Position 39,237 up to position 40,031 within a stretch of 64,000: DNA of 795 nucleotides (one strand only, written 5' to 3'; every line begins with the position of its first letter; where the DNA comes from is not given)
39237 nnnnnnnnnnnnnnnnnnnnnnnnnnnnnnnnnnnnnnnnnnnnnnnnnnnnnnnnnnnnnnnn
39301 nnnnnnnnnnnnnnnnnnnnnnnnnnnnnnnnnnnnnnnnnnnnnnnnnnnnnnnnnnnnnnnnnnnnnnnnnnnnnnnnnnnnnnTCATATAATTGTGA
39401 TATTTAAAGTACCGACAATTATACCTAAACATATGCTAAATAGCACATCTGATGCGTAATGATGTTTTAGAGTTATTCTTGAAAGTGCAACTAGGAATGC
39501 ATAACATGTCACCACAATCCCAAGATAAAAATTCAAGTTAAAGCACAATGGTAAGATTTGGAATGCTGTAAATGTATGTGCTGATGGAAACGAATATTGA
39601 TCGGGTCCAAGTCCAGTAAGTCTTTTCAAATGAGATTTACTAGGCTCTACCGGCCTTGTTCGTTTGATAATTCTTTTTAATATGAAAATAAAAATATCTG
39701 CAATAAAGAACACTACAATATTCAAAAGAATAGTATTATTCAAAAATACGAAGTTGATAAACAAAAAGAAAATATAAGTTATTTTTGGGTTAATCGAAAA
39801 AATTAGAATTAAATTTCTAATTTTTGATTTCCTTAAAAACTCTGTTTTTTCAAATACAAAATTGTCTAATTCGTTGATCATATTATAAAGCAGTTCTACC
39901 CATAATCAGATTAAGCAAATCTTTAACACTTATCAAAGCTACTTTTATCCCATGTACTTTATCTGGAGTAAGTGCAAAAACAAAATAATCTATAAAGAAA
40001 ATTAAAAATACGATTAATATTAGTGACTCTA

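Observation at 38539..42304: Mycobacterial-style aftB-ubiA-PAP2 synteny: lipid-linked pentofuranose donor pathway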

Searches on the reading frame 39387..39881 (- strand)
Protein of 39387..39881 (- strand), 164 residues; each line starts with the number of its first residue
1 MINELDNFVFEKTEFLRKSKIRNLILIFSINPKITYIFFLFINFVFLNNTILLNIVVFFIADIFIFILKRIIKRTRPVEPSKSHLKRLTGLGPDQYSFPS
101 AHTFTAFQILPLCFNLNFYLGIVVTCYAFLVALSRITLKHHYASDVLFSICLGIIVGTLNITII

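Call 3: search_protein_families(library=pfam, proteins=[window:39387-39881:-], max_evalue=0.01)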
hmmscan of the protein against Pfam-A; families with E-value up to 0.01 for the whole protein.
window:39387-39881:- (164 aa): 2 families
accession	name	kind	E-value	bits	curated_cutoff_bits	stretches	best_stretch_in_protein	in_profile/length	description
PF01569.27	PAP2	-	1.3e-16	61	27.2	1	55-159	6-120/130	PAP2 superfamily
PF14378.12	PAP2_3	-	2.2e-05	24.8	27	1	87-156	116-187/190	PAP2 superfamily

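Call 4: search_protein_families(library=ncbifam, proteins=[window:39387-39881:-], max_evalue=0.01)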
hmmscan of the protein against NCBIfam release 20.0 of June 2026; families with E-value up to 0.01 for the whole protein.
window:39387-39881:- (164 aa): 3 families
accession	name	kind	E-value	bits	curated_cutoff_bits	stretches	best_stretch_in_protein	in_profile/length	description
NF047884.1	UdeprDiPSep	equivalog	2.1e-08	34.3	250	1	45-161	70-184/188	undecaprenyl-diphosphatase SepP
NF007975.0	PRK10699.1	equivalog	0.00054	19.4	261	1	95-161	156-227/254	phosphatidylglycerophosphatase B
NF008813.0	PRK11837.1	equivalog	0.006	16.5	229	0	43-157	52-165/202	undecaprenyl-diphosphate phosphatase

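Call 12: search_solved_structures(query=window:39387-39881:-, max_evalue=0.1)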
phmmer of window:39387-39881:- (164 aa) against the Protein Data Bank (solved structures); distinct sequences matched with E-value up to 0.1: 2.
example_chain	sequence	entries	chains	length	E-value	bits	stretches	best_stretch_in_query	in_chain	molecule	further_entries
6ebu_A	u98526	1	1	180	0.0006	23.3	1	36-161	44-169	LpxE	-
5jki_A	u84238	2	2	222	0.08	16.4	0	52-156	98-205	Putative lipid phosphate phosphatase YodM | Phosphatidylglycerophosphatase B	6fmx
